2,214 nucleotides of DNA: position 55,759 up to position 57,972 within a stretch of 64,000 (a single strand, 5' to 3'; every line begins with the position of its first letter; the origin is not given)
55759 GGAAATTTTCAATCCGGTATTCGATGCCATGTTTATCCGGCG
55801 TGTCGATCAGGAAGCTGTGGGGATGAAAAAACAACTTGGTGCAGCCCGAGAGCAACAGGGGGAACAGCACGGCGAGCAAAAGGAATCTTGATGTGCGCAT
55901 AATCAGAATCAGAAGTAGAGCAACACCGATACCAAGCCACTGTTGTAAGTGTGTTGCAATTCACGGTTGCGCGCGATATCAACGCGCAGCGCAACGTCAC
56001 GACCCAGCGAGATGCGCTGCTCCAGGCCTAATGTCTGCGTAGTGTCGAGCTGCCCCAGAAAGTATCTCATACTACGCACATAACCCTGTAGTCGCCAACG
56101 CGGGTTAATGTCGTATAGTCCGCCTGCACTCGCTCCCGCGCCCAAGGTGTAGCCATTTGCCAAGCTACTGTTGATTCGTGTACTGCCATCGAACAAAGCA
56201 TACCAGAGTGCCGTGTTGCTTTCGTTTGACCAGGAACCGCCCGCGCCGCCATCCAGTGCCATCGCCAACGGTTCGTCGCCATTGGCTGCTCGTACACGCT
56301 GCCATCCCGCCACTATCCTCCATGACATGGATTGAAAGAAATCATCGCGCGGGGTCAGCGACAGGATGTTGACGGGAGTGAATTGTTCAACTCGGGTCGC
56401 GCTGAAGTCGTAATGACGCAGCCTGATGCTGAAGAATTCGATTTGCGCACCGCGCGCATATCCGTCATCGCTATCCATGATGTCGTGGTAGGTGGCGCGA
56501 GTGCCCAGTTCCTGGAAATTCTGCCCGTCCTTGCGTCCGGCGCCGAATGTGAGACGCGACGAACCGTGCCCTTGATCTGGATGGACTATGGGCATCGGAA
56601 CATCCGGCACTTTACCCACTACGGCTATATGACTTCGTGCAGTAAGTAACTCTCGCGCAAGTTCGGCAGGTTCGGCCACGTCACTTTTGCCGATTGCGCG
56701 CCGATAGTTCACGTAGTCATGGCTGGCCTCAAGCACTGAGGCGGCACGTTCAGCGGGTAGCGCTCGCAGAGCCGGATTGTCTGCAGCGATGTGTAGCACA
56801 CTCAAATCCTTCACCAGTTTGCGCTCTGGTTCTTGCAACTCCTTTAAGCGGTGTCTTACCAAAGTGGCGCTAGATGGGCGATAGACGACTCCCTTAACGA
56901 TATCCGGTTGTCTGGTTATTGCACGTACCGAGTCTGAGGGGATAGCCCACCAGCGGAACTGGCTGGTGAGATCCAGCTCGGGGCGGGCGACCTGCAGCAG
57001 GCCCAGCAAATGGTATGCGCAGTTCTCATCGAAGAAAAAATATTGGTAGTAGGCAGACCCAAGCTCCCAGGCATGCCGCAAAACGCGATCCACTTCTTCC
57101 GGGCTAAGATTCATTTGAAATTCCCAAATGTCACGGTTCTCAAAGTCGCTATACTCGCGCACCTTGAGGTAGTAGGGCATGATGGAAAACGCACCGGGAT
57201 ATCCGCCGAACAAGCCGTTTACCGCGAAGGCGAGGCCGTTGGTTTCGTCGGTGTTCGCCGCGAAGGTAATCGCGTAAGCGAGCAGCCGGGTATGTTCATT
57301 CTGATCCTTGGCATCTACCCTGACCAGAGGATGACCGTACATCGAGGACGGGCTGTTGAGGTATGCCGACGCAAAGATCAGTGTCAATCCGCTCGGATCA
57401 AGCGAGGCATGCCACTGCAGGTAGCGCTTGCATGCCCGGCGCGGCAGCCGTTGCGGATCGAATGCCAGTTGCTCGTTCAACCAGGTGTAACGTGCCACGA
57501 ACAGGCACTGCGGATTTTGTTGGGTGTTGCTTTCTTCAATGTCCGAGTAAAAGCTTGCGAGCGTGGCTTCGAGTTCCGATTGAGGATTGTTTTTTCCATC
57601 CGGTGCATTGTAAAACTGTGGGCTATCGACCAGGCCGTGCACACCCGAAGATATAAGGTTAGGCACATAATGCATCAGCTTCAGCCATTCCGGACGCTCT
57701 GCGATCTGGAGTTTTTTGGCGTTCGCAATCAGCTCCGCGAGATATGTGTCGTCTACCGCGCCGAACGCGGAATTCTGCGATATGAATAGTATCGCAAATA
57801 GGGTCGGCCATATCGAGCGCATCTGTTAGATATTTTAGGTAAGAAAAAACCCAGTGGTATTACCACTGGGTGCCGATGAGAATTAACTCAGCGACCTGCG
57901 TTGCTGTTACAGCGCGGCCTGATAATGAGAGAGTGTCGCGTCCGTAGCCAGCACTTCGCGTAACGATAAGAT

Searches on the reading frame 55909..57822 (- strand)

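Call 91: search_protein_families(library=pfam, proteins=[window:55909-57822:-], max_evalue=0.001)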
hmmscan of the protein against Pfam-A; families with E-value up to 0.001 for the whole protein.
window:55909-57822:- (637 aa): 4 families
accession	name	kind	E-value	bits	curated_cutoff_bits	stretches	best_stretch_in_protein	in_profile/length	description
PF25222.1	DUF7840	-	3.4e-66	223.5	27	1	414-636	3-224/224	Domain of unknown function (DUF7840)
PF13387.12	Lnb_N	-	4.5e-58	196.1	22.2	1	135-304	3-174/175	Lnb N-terminal periplasmic domain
PF25225.1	DUF7843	-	2.7e-20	73.1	25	1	39-118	2-79/79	Domain of unknown function (DUF7843)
PF25224.1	DUF7842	-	0.00026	22.1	27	1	312-401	1-89/96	Domain of unknown function (DUF7842)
